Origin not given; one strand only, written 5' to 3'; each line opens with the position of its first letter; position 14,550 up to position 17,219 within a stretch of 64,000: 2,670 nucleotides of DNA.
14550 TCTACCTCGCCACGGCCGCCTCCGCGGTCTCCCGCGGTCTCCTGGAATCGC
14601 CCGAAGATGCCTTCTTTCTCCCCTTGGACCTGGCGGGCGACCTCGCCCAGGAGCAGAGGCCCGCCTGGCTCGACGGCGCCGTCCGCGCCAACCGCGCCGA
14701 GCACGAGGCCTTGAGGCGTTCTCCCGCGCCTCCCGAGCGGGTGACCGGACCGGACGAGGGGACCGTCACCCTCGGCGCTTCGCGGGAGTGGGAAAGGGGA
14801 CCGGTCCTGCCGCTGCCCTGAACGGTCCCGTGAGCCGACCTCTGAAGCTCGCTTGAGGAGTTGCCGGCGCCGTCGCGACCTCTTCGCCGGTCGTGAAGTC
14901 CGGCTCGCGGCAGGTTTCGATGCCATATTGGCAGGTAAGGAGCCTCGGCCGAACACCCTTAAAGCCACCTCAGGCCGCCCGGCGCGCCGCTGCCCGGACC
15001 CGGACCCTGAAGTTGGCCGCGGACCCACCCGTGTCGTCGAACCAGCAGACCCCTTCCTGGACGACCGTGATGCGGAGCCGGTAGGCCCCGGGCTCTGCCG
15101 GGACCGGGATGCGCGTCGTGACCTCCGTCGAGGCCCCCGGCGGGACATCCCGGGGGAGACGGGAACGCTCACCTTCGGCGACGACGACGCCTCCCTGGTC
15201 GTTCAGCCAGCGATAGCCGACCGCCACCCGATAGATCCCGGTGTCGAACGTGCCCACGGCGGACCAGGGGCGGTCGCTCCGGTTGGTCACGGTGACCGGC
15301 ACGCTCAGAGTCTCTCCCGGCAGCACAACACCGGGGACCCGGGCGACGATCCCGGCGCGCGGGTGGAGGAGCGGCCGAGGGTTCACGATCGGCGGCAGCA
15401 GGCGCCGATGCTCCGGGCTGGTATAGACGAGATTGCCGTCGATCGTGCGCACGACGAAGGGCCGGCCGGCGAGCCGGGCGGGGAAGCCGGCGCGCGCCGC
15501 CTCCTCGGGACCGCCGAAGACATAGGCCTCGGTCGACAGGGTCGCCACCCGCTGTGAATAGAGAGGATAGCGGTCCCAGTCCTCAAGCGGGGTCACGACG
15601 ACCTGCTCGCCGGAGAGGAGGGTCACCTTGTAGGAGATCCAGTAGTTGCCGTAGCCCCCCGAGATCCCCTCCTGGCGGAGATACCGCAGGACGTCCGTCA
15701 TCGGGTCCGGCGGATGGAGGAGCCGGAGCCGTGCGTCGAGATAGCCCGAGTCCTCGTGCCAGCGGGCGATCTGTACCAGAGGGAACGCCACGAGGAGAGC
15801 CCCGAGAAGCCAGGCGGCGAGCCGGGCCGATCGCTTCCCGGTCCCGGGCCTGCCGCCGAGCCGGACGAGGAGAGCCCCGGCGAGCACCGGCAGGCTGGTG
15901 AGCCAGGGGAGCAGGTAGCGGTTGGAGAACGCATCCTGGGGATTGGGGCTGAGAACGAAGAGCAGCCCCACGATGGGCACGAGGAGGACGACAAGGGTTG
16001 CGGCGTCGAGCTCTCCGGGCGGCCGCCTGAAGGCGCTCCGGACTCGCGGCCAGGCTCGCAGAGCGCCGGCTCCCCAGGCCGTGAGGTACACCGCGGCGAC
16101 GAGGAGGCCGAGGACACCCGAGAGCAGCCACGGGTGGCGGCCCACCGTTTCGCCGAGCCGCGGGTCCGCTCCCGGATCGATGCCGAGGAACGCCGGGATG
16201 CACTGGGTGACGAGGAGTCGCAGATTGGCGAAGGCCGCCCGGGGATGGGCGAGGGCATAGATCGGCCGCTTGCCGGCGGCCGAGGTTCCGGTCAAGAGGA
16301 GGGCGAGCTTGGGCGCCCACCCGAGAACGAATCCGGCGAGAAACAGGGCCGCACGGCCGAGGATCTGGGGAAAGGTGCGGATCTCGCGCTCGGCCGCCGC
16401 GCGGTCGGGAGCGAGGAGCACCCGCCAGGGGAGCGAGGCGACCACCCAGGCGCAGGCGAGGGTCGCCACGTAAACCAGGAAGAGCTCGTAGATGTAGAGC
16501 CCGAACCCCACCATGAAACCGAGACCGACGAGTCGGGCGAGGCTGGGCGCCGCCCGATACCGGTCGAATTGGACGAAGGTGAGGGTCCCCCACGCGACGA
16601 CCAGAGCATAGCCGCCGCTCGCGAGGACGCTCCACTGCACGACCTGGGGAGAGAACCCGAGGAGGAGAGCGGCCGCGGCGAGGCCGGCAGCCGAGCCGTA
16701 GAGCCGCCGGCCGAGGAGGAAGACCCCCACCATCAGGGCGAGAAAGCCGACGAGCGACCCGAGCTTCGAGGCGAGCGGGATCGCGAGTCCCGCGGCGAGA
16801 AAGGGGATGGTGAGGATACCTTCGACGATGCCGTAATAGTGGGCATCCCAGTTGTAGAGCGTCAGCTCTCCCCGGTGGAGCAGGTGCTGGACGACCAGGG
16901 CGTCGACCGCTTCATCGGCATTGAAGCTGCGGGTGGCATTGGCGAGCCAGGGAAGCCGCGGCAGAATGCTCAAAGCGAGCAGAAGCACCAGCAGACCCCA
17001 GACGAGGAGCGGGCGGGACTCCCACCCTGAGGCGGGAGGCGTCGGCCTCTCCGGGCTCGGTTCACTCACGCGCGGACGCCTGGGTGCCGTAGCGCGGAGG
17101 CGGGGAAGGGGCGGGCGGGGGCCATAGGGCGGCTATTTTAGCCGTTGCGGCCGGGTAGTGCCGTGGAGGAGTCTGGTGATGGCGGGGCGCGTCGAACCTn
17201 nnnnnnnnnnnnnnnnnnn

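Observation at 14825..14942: Intergenic repeat family placed between convergent genes; one copy carries a 239-bp palindrome-rich insertion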

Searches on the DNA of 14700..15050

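Call 30: search_rna_families(source=window, start=14700, end=15050, threshold=evalue, max_evalue=10, show_alignments=3)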
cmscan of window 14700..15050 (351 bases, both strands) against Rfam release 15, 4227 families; matches with E-value up to 10: 4.
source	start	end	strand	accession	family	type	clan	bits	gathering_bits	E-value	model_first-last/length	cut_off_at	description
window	14722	14779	-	RF01556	TB9Cs3H2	Gene; snRNA; snoRNA; HACA-box;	-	21.7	50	0.024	1-63/63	no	Trypanosomatid snoRNA TB9Cs3H2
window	14782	14844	-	RF00649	mir-128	Gene; miRNA;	-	15.5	49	0.61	1-83/83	no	mir-128 microRNA precursor family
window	14935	14993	-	RF01340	CRISPR-DR29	Gene; CRISPR;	-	13.6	39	5.9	1-37/37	no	CRISPR RNA direct repeat element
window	14878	15044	-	RF01953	SOX2OT_exon3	Gene; lncRNA;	-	6.7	70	5.5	111-276/276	no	SOX2 overlapping transcript exon 3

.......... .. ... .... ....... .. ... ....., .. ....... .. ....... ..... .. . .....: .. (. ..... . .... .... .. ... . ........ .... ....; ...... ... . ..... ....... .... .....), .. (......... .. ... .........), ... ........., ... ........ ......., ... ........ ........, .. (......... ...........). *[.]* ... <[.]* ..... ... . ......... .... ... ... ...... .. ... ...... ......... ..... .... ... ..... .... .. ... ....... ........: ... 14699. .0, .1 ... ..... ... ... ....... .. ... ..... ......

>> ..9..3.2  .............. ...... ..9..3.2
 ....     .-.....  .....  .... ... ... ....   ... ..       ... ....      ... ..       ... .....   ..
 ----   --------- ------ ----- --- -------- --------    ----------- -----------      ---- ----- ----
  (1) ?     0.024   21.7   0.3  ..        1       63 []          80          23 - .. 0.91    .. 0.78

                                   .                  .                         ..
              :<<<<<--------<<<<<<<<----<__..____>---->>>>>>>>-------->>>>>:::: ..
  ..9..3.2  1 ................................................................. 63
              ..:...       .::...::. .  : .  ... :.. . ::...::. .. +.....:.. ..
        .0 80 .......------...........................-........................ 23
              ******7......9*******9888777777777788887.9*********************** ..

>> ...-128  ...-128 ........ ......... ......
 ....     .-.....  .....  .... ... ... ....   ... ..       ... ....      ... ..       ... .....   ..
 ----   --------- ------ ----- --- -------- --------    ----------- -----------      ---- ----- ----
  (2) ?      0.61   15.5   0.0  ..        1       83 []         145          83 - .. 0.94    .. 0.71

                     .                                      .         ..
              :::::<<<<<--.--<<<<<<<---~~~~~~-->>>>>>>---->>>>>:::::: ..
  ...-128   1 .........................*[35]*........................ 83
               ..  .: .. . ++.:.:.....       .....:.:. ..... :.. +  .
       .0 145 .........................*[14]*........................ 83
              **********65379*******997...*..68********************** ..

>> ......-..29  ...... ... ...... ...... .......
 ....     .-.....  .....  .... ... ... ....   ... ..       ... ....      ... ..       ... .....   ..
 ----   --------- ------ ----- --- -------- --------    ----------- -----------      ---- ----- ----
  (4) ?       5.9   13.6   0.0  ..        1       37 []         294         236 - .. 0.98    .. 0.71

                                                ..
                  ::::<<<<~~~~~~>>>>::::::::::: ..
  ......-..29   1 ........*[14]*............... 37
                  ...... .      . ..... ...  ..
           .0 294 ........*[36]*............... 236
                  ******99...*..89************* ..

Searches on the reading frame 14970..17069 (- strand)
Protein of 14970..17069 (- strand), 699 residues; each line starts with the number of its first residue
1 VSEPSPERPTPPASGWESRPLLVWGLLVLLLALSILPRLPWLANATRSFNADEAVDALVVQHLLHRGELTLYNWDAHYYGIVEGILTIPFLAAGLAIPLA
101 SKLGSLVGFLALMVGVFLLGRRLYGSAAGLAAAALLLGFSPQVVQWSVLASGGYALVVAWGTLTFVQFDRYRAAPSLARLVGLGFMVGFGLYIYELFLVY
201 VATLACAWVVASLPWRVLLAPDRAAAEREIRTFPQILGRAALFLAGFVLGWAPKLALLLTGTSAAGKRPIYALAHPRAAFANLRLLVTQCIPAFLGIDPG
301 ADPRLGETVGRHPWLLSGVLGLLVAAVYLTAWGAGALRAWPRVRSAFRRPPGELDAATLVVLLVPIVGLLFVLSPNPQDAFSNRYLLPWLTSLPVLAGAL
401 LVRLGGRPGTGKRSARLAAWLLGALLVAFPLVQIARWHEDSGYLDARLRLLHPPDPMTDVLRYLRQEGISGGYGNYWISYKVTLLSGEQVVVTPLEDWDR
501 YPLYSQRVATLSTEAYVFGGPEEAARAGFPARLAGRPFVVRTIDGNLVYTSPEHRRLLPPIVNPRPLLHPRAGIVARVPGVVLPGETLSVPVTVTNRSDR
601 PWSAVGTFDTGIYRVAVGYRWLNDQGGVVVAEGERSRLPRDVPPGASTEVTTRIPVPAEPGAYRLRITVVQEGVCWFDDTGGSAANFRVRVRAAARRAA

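Call 20: search_protein_families(library=pfam, proteins=[window:14970-17069:-])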
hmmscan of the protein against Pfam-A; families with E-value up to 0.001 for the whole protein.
window:14970-17069:- (699 aa): 0 families

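Call 32: find_homologous_proteins(query=window:14970-17069:-, max_evalue=1e-20)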
Query window:14970-17069:- (699 aa): 103 proteins with E <= 1e-20 among 8000 candidates.
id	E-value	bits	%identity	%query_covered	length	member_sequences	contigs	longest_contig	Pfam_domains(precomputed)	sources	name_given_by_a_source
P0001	0.0e+0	1438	93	99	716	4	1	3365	-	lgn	-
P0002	0.0e+0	1298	85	99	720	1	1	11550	-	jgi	jgi:hypothetical protein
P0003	0.0e+0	1187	78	100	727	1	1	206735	-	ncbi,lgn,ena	-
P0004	0.0e+0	1146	79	95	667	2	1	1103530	-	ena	-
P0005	1.3e-204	700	74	65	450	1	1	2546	-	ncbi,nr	ncbi:MAG TPA: hypothetical protein VGR07_04975, partial [Thermoanaerobaculia bacterium]|nr:hypotheti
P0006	1.1e-197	677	52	97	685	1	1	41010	-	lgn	-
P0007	1.3e-197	676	51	95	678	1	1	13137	-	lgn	-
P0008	6.1e-197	674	53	94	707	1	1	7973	-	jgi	jgi:4-amino-4-deoxy-L-arabinose transferase-like glycosyltransferase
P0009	1.1e-194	667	52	94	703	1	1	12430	-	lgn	-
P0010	5.0e-194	665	52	94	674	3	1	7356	-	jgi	jgi:hypothetical protein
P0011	4.6e-192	658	52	95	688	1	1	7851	-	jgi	jgi:hypothetical protein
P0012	1.0e-191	657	49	94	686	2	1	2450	-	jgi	jgi:hypothetical protein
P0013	2.4e-191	656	49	93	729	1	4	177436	-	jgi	jgi:hypothetical protein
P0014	5.4e-191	655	51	96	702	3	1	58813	-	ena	-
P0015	1.6e-190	653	50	99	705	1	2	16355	-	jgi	jgi:hypothetical protein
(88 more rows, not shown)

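Call 33: find_encoding_contigs(protein=P0003, flank=10000, max_places=3)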
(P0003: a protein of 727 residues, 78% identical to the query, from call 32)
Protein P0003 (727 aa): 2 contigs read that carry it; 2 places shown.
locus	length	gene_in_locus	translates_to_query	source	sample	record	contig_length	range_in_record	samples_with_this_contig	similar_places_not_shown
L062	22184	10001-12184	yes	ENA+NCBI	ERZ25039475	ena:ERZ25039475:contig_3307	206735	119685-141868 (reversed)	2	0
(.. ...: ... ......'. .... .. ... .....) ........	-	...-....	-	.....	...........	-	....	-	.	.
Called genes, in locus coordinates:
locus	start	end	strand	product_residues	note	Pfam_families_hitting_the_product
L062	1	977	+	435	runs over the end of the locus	-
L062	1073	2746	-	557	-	PF03098:An_peroxidase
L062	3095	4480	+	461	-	-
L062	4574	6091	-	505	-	-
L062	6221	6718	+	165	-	-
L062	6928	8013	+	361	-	PF00990:GGDEF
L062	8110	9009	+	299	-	PF01661:Macro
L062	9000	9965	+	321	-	PF14487:DarT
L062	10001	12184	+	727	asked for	-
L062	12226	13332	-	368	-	-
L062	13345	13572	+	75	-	-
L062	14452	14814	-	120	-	-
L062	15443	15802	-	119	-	-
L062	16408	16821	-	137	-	PF01850:PIN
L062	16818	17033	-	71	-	-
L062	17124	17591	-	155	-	-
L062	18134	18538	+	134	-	-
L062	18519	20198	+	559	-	-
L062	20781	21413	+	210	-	PF03167:UDG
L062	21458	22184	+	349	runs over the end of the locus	-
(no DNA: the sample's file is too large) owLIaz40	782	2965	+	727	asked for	-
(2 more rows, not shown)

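Call 34: find_encoding_contigs(protein=P0004, flank=10000, max_places=3)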
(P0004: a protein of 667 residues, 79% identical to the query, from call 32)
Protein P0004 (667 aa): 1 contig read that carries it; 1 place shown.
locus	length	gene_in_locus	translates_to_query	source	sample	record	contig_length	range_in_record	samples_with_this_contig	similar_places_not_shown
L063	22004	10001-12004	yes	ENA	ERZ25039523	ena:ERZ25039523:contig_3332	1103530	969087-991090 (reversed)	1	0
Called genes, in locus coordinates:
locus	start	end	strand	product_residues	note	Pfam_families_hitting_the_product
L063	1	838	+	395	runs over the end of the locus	-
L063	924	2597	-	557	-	PF03098:An_peroxidase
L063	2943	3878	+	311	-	-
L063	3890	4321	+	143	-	-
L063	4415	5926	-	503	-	-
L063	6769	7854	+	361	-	PF00990:GGDEF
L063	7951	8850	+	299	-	PF01661:Macro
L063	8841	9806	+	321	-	PF14487:DarT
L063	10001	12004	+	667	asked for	-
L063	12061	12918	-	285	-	-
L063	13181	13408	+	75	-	-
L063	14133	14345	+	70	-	-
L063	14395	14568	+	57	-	-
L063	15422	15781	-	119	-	-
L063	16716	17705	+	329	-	-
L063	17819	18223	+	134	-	-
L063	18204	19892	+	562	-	-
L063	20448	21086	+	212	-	PF03167:UDG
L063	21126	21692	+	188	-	-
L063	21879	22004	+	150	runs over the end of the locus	PF01497:Peripla_BP_2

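Call 35: find_encoding_contigs(protein=P0002, flank=10000, max_places=3)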
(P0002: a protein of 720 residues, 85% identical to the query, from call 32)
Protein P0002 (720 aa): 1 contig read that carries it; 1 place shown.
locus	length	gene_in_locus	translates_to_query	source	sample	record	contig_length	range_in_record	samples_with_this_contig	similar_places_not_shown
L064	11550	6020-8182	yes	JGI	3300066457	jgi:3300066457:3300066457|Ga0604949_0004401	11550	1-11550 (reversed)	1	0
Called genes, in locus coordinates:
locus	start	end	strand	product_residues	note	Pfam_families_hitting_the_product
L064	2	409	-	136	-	?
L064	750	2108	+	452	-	-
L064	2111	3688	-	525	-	-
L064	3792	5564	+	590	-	PF00990:GGDEF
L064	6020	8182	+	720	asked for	-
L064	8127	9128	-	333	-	-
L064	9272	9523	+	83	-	-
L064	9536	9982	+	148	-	PF05670:NFACT-R_1, PF18297:NFACT-R_2 (weak)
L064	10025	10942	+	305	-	PF00254:FKBP_C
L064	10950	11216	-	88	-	-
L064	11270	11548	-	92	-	?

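Call 36: find_encoding_contigs(protein=P0001, flank=10000, max_places=3)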
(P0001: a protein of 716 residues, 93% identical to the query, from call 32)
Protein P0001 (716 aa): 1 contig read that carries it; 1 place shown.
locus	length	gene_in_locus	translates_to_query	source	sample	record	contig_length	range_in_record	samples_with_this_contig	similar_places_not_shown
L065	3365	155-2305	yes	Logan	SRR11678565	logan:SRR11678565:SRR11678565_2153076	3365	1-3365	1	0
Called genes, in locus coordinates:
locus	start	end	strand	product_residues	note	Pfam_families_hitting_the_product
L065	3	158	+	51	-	?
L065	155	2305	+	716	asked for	-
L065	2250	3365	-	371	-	?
